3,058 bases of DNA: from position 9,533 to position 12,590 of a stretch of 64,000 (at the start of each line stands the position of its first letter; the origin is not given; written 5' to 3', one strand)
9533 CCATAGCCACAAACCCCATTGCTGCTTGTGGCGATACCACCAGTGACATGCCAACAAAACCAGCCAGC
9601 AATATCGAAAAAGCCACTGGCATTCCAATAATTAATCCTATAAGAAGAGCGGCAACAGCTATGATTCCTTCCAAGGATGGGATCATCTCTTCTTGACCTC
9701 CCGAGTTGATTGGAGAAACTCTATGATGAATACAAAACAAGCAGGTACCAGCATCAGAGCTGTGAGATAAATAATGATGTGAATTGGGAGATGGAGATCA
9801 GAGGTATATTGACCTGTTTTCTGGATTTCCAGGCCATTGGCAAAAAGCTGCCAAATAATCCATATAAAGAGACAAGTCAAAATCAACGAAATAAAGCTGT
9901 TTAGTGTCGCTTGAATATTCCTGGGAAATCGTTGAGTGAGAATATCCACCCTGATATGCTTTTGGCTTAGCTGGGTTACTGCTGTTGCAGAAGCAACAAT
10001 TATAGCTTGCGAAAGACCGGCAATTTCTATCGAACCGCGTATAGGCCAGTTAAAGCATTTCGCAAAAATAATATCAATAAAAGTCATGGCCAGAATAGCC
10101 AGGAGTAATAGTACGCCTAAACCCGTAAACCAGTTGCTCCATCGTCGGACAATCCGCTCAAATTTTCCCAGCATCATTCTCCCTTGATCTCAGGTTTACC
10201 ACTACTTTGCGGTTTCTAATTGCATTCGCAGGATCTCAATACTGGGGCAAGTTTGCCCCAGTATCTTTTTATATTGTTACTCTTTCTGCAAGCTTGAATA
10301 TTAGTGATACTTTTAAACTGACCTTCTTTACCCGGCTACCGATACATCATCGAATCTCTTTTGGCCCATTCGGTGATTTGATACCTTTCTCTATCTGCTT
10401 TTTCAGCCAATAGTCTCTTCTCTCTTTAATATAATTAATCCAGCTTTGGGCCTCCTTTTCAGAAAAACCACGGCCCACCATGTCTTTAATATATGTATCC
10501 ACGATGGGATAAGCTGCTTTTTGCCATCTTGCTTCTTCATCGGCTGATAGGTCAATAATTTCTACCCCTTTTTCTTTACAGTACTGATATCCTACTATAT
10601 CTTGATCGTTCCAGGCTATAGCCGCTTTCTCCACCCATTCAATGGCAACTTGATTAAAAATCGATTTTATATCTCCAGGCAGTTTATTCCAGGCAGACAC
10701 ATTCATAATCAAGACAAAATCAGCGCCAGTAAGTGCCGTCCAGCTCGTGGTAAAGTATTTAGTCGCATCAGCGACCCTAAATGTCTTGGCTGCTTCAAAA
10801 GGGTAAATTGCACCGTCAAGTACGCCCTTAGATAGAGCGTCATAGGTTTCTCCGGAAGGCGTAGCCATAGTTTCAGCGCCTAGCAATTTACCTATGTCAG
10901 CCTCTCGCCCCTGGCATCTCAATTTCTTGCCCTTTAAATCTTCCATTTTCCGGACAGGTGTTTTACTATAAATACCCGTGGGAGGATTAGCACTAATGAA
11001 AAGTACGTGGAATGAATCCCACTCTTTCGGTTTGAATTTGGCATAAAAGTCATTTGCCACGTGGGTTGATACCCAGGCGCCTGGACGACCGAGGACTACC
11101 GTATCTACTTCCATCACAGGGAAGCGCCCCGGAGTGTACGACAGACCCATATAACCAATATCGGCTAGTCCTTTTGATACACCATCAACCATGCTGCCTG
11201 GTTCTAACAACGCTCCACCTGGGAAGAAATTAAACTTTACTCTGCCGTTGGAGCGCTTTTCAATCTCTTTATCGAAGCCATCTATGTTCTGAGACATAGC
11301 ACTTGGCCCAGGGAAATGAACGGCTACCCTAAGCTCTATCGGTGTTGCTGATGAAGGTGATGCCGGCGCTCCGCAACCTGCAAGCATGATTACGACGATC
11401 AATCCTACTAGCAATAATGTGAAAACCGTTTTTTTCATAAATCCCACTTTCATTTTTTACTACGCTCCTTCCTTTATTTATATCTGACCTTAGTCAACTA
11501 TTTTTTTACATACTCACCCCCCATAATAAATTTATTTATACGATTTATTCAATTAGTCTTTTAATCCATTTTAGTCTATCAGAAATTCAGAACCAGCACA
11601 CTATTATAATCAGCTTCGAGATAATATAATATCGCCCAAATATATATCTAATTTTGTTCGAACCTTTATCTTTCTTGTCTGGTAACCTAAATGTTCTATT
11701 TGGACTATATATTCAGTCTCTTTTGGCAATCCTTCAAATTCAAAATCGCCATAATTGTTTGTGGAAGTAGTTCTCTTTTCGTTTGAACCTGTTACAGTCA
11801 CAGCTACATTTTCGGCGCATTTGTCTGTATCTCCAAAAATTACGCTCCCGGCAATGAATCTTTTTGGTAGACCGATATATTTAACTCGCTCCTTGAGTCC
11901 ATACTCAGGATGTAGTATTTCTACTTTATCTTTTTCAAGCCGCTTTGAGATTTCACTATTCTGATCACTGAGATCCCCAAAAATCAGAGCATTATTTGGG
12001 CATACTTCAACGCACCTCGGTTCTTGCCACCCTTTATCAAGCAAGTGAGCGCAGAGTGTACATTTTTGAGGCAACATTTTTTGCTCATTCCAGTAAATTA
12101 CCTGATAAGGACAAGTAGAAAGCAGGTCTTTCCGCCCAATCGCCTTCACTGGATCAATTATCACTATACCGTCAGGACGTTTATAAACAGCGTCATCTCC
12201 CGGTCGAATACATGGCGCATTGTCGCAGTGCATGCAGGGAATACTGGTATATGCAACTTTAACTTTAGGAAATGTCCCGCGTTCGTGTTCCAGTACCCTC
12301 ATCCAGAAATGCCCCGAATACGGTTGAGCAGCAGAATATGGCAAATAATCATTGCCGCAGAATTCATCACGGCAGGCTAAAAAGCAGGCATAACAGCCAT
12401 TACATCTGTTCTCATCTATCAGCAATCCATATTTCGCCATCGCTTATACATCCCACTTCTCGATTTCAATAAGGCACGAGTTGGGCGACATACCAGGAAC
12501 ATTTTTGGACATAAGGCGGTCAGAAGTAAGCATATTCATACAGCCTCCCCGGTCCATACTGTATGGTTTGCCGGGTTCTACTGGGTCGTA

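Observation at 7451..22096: Three direct copies of the tRNA-Val(UAC) 3' part delimit two tandem integrated segments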

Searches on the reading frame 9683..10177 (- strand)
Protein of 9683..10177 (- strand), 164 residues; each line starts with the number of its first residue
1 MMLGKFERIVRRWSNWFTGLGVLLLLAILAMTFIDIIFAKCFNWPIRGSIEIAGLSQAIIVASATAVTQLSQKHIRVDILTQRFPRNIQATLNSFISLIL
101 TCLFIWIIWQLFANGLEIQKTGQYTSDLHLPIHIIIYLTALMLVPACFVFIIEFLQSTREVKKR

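Call 10: search_protein_families(library=pfam, proteins=[window:9683-10177:-], max_evalue=0.01)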
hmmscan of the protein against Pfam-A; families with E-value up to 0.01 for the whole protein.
window:9683-10177:- (164 aa): 1 family
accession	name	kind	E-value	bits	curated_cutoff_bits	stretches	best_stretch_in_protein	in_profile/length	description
PF04290.18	DctQ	-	5.8e-17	62.3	28.3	1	28-159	1-131/132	Tripartite ATP-independent periplasmic transporters, DctQ component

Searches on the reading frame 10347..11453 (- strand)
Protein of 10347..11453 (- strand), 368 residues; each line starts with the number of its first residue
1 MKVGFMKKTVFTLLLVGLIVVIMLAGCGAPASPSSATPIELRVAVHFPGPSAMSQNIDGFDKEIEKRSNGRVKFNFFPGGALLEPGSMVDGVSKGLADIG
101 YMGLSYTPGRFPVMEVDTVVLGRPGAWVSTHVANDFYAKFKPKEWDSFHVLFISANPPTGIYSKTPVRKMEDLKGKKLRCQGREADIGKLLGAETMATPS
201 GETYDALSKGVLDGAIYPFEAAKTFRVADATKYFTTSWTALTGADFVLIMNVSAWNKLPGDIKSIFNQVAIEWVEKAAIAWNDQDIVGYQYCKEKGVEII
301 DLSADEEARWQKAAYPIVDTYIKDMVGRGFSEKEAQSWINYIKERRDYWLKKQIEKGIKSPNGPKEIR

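Call 10: search_protein_families(library=pfam, proteins=[window:10347-11453:-], max_evalue=0.01)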
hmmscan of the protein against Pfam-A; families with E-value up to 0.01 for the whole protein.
window:10347-11453:- (368 aa): 1 family
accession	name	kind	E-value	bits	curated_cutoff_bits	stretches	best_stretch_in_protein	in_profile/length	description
PF03480.18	DctP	-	1.4e-37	130.1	23.4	1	55-323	13-285/286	Bacterial extracellular solute-binding protein, family 7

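Call 30: search_protein_families(library=ncbifam, proteins=[window:10347-11453:-], max_evalue=0.01)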
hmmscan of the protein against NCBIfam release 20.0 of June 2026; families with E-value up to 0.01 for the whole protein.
window:10347-11453:- (368 aa): 2 families
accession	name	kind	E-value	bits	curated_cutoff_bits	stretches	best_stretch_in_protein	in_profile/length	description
NF037995.1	TRAP_S1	subfamily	3.9e-26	92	50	1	43-310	2-271/271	TRAP transporter substrate-binding protein DctP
TIGR00787.1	dctP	subfamily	4.1e-19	69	175.05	1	55-278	13-239/257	DctP family TRAP transporter solute-binding subunit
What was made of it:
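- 8385..11453 (-): TRAP transporter genes DctM (8385-9740), DctQ (9683-10177) and DctP (10347-11453). Pfam (call 10); NCBIfam TRAP_S1 (call 30)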

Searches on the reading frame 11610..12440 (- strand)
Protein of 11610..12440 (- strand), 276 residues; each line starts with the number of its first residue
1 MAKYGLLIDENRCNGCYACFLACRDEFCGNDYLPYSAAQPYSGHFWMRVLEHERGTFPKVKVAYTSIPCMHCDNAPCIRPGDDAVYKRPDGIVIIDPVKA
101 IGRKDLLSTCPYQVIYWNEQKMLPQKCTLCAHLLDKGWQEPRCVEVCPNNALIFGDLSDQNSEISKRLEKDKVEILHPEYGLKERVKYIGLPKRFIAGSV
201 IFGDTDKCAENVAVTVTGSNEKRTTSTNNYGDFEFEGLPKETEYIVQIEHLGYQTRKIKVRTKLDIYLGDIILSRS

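Call 10: search_protein_families(library=pfam, proteins=[window:11610-12440:-], max_evalue=0.01)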
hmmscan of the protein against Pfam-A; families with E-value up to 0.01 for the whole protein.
window:11610-12440:- (276 aa): 10 families
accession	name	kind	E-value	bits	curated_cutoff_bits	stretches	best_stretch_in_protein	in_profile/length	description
PF13247.11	Fer4_11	-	2.5e-23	82.6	26.2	1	61-156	2-99/100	4Fe-4S dicluster domain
PF13620.12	CarboxypepD_reg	-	2.6e-09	37.7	32.3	1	196-260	2-67/82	Carboxypeptidase regulatory-like domain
PF13715.12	CarbopepD_reg_2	-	2.9e-08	34.1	32.2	1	196-263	1-65/88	CarboxypepD_reg-like domain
PF00037.32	Fer4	-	5.5e-05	23.3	21.1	1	8-23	3-18/24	4Fe-4S binding domain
PF12838.12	Fer4_7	-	0.00012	22.9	27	0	108-151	10-52/52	4Fe-4S dicluster domain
PF13187.11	Fer4_9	-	0.00018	21.9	27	0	69-151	5-51/52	4Fe-4S dicluster domain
PF12797.12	Fer4_2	-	0.00043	20.5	24.5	1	6-23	3-20/22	4Fe-4S binding domain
PF09430.16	EMC7_beta-sandw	-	0.0011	19.6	26.6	1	209-261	7-58/122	ER membrane protein complex subunit 7, beta-sandwich domain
PF12837.12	Fer4_6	-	0.0016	18.7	25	1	8-23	4-19/24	4Fe-4S binding domain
PF22902.2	NOMO1-like_9th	-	0.0041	17.3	27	1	197-258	1-65/75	BOS complex subunit NOMO1-like, beta sandwich domain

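Call 19: find_encoding_contigs(protein=window:11610-12440:-, flank=10000, max_places=10)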
Protein window:11610-12440:- (276 aa): 1 contig read that carries it; 1 place shown.
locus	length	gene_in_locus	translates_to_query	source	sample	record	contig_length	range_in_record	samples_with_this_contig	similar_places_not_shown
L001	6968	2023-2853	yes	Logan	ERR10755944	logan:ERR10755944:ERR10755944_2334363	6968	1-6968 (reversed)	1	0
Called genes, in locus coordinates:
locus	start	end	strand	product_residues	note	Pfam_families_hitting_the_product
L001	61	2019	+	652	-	PF00384:Molybdopterin, PF01568:Molydop_binding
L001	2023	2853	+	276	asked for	PF13247:Fer4_11, PF13620:CarboxypepD_reg, PF13715:CarbopepD_reg_2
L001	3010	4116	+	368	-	PF03480:DctP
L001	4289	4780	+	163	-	PF04290:DctQ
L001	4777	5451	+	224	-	PF06808:DctM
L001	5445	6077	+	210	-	PF06808:DctM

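Call 30: search_protein_families(library=ncbifam, proteins=[window:11610-12440:-], max_evalue=0.01)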
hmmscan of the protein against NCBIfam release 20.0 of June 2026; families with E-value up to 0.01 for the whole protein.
window:11610-12440:- (276 aa): 22 families
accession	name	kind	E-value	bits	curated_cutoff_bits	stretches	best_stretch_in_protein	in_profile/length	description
NF041715.1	arsenate_red_ArrB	equivalog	4.4e-34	118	450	2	3-121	2-110/233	arsenate respiratory reductase iron-sulfur subunit ArrB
NF011569.0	PRK14993.1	equivalog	6.7e-32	110.9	416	1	3-197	43-230/244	tetrathionate reductase subunit TtrB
TIGR03149.1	cyt_nit_nrfC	equivalog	3e-31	108.5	377.6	1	3-181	38-208/225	cytochrome c nitrite reductase Fe-S protein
NF045797.1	DsrO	equivalog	2.6e-30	105.6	200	1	2-189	42-234/235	sulfate reduction electron transfer complex DsrMKJOP subunit DsrO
TIGR02951.1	DMSO_dmsB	equivalog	8e-28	97.5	214.1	1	3-159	1-155/161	DMSO/selenate family reductase complex B subunit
TIGR03478.1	DMSO_red_II_bet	subfamily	4.7e-26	91.5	480.7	1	52-190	114-254/321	DMSO reductase family type II enzyme, iron-sulfur subunit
NF042979.1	EthbenzDh_ebdB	equivalog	1.4e-23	83.4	740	2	54-190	138-276/354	ethylbenzene dehydrogenase subunit beta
NF041782.1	mnquin_red_QrcC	equivalog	5.9e-21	75.2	400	2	4-118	1-119/239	menaquinone reductase iron-sulfur cluster-binding subunit QrcC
NF008134.0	PRK10882.1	equivalog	4.2e-20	72.1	263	1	4-211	39-261/329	hydrogenase 2 operon protein HybA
TIGR01582.1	FDH-beta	equivalog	1.5e-16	60.4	334.7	1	6-171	24-196/283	formate dehydrogenase subunit beta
NF045715.1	sulf_resp_HmcB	equivalog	4.3e-16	58.9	420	1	4-181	37-222/307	sulfate respiration complex iron-sulfur protein HmcB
NF009408.0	PRK12769.1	equivalog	6.8e-12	44.3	1003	1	7-156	6-146/659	formate-dependent uric acid utilization protein AegA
NF009451.0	PRK12809.1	equivalog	1e-11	43.8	1154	1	8-156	7-138/639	formate-dependent uric acid utilization protein YgfT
TIGR01660.1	narH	equivalog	1.6e-11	43.4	524.05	1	55-150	169-265/492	nitrate reductase subunit beta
NF038355.1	FDH3_beta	equivalog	3.5e-11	43.5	240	1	5-131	4-122/180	formate dehydrogenase FDH3 subunit beta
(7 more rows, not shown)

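Call 63: search_solved_structures(query=window:11610-12440:-, max_evalue=1e-10)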
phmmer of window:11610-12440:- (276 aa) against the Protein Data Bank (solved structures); distinct sequences matched with E-value up to 1e-10: 11.
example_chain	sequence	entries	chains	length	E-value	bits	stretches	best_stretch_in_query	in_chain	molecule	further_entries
4v4c_B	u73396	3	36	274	4e-62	213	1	1-253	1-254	Pyrogallol hydroxytransferase small subunit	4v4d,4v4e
2vpw_B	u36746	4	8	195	3.2e-32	114.9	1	1-194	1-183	NRFC PROTEIN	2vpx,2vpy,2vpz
6cz7_B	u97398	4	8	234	4.3e-28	101.3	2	3-119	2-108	4Fe-4S ferredoxin, iron-sulfur binding domain protein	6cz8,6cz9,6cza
2ivf_B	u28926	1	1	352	1.2e-24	90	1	43-189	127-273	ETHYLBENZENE DEHYDROGENASE BETA-SUBUNIT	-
4ydd_B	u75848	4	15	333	1.5e-18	70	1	53-189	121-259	DMSO reductase family type II enzyme, iron-sulfur subunit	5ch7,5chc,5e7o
1kqf_B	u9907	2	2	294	2.1e-14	56.4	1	3-170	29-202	FORMATE DEHYDROGENASE, NITRATE-INDUCIBLE, IRON-SULFUR SUBUNIT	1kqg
1h0h_B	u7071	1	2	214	7.2e-14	54.7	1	5-172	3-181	FORMATE DEHYDROGENASE SUBUNIT BETA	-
6f0k_B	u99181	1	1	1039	6.5e-13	51.5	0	4-118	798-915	Fe-S-cluster-containing hydrogenase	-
1q16_B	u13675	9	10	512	1.7e-12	50.2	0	61-157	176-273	Respiratory nitrate reductase 1 beta chain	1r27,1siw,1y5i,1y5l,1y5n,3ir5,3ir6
3egw_B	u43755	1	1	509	1.3e-11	47.3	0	61-157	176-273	Respiratory nitrate reductase 1 beta chain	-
1y4z_B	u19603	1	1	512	1.3e-11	47.2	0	61-157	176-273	Respiratory nitrate reductase 1 beta chain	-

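Call 71: list_cluster_members(proteins=[window:11610-12440:-, window:10347-11453:-, P0241, window:12444-15020:-, window:18560-21235:-, window:16006-17175:+, window:15060-15842:+, window:18213-18521:-])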
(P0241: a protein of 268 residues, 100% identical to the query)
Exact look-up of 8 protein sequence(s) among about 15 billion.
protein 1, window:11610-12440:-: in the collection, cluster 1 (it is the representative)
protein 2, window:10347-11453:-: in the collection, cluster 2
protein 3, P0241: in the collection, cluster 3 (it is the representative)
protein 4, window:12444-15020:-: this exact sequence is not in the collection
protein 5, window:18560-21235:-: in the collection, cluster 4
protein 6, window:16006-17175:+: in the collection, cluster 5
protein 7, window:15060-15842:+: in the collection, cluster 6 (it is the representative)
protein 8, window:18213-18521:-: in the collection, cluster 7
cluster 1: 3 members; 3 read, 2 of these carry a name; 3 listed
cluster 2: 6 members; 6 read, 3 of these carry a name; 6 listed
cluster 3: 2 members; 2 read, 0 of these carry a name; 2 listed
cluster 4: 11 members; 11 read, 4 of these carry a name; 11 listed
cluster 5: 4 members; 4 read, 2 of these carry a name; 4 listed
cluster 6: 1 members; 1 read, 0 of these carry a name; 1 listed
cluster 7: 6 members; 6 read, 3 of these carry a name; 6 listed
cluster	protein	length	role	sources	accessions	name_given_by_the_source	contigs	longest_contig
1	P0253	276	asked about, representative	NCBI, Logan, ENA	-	-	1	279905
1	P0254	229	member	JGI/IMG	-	Fe-S-cluster-containing dehydrogenase component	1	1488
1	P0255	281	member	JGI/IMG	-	Fe-S-cluster-containing dehydrogenase component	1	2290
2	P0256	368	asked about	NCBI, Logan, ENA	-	-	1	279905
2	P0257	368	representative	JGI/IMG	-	TRAP-type C4-dicarboxylate transport system substrate-binding protein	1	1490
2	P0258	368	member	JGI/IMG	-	TRAP-type C4-dicarboxylate transport system substrate-binding protein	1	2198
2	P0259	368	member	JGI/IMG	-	TRAP-type C4-dicarboxylate transport system substrate-binding protein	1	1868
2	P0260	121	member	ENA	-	-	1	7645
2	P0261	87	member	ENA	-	-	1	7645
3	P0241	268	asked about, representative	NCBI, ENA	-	-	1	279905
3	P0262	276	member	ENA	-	-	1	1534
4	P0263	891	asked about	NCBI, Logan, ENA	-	-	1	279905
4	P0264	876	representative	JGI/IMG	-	molybdopterin guanine dinucleotide-containing S/N-oxide reductase-like protein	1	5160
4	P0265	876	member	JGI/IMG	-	molybdopterin guanine dinucleotide-containing S/N-oxide reductase-like protein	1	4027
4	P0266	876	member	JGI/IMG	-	molybdopterin guanine dinucleotide-containing S/N-oxide reductase-like protein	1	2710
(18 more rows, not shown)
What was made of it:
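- The contig comes from a metagenome-assembled genome (call 71).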
